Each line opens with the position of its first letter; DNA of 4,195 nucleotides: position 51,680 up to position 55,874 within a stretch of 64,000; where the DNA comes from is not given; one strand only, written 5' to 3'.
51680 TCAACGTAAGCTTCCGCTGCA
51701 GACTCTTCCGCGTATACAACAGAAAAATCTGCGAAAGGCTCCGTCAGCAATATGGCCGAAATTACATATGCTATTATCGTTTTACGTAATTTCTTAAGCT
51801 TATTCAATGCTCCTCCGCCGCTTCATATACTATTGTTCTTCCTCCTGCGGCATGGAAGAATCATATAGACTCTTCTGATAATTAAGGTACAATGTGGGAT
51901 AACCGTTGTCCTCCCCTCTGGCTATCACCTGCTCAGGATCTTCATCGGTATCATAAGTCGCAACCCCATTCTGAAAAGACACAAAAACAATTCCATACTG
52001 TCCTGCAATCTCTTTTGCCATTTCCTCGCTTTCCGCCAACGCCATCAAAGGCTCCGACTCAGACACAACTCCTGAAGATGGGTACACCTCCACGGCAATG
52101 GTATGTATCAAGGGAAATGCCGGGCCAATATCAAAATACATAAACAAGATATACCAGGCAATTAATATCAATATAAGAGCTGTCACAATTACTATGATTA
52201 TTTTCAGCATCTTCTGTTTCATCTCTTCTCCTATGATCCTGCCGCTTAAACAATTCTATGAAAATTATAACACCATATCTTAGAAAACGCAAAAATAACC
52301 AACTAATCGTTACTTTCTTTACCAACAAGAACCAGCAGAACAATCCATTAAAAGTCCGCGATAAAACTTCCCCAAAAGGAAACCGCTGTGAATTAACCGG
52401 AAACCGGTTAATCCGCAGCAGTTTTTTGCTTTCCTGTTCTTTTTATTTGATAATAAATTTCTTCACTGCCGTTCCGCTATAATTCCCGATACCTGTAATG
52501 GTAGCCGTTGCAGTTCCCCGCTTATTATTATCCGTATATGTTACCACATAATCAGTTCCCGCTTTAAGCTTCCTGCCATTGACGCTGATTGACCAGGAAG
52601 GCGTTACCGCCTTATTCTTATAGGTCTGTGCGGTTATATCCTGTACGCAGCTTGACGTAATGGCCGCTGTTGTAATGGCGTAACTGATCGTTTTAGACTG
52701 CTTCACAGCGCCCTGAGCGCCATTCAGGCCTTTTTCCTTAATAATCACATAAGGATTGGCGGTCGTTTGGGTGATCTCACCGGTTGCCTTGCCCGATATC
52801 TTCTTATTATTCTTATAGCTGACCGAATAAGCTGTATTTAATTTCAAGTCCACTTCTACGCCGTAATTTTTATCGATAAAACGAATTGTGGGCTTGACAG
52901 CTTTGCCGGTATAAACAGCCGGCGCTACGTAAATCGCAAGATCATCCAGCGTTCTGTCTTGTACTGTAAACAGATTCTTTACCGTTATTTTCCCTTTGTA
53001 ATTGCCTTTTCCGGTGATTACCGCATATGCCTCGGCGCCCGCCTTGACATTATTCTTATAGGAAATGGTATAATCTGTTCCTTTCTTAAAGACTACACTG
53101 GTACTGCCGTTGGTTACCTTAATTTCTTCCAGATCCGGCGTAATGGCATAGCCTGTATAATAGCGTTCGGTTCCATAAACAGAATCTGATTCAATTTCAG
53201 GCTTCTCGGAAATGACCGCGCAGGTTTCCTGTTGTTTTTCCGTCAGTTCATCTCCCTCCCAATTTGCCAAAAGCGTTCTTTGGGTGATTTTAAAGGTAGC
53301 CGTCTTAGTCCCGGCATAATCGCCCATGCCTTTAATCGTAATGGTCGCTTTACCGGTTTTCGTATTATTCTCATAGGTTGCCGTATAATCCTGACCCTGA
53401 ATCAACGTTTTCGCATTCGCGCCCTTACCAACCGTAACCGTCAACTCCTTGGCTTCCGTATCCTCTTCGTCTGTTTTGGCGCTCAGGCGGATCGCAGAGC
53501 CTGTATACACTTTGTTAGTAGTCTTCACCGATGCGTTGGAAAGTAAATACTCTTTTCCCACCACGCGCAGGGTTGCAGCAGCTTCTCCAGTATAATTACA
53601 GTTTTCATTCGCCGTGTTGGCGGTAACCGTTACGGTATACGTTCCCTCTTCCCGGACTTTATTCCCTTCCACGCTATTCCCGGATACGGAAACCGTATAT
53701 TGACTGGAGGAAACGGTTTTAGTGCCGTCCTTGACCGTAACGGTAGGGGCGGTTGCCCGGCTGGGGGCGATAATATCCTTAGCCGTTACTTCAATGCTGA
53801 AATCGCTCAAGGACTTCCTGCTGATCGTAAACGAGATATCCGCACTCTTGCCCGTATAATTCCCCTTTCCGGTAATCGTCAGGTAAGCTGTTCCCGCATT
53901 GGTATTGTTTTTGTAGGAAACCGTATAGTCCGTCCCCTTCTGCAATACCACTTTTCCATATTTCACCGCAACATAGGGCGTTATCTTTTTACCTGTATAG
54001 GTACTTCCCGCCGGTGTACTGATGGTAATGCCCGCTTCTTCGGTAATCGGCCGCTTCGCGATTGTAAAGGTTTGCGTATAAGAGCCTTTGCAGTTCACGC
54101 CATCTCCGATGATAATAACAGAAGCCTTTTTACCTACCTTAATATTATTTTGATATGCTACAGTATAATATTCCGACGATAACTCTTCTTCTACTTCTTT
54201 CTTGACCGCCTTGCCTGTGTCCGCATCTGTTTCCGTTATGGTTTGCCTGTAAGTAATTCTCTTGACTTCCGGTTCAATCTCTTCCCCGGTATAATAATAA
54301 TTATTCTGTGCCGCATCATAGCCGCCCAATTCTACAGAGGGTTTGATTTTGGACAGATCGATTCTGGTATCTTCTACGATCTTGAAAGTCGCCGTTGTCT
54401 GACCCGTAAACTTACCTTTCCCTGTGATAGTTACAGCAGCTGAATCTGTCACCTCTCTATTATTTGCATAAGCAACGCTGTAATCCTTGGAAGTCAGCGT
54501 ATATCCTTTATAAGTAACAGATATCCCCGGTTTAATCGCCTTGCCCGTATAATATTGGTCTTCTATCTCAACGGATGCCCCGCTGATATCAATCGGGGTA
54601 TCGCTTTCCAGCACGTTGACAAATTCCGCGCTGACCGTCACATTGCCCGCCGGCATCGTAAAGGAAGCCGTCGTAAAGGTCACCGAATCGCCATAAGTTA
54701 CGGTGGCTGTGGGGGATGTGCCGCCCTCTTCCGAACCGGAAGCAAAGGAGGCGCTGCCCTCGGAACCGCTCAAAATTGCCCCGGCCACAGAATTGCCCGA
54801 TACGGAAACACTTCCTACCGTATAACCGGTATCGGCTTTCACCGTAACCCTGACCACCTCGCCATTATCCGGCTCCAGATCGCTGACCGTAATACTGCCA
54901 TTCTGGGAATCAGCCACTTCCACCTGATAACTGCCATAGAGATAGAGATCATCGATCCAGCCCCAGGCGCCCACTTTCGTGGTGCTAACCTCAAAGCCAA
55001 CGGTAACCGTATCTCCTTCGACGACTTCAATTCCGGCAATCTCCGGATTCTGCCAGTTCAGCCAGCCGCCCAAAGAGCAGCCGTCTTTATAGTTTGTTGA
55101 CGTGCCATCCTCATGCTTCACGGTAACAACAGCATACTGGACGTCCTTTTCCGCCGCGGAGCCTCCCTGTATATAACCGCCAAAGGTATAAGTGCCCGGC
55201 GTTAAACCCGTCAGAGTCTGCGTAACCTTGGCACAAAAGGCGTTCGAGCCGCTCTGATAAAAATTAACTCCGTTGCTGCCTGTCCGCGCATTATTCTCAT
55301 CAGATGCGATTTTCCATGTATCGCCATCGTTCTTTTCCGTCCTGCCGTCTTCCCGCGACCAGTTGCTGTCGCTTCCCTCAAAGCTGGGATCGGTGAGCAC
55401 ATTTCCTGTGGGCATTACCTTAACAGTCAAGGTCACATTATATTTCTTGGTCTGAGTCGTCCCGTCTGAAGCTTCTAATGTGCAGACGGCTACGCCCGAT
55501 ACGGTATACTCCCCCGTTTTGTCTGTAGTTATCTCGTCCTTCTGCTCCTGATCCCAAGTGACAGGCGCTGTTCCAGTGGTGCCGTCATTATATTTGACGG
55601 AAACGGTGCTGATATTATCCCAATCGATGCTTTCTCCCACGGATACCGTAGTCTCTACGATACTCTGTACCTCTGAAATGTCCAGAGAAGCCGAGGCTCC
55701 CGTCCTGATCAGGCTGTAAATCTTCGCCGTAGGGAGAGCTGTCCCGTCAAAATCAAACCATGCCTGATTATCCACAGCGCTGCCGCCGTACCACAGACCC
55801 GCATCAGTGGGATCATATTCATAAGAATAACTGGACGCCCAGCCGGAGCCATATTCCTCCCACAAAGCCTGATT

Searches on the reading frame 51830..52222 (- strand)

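Call 37: search_protein_families(library=pfam, proteins=[window:51830-52222:-], max_evalue=0.01)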
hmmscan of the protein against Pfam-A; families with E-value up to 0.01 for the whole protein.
window:51830-52222:- (130 aa): 1 family
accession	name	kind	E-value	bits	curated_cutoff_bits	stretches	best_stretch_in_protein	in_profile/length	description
PF12698.13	ABC2_membrane_3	-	0.0025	17.4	31.6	1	8-120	4-94/347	ABC-2 family transporter protein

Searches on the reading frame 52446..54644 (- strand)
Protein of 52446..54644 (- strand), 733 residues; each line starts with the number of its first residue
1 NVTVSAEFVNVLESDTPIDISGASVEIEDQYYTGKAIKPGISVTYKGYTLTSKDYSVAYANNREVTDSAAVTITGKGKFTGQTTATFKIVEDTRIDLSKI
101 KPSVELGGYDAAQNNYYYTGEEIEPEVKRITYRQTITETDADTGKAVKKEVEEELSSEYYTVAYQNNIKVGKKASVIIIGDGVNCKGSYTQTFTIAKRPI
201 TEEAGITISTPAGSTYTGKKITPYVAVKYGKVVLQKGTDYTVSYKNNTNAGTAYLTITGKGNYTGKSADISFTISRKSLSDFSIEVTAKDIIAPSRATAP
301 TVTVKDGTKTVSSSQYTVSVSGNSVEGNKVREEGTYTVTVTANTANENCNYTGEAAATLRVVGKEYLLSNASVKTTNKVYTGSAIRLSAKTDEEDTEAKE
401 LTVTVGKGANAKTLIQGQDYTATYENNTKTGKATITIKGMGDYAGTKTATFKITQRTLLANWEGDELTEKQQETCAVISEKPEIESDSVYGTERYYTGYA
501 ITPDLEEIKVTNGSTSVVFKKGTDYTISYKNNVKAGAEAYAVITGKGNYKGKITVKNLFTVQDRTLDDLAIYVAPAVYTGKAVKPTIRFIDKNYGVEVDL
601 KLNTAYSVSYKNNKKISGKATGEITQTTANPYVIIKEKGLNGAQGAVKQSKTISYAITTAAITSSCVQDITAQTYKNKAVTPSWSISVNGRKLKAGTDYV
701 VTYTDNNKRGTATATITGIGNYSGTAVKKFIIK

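Call 65: search_protein_families(library=pfam, proteins=[window:52446-54644:-], max_evalue=0.1)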
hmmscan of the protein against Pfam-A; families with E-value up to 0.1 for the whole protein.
seq(733 aa): 1 family
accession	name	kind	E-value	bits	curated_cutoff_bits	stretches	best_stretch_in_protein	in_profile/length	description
PF17974.7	GalBD_like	-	0.00012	22.6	26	0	517-558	100-141/190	Galactose-binding domain-like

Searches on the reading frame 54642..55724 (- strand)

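Call 65: search_protein_families(library=pfam, proteins=[window:54642-55724:-], max_evalue=0.1)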
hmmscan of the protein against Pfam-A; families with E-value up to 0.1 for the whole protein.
seq(361 aa): 2 families
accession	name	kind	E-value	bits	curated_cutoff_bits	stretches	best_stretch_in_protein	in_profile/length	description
PF07532.17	Big_4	-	1.6e-06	28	22.1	1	39-78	18-55/59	Bacterial Ig-like domain (group 4)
PF13620.12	CarboxypepD_reg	-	0.041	14.7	32.3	1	57-102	21-72/82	Carboxypeptidase regulatory-like domain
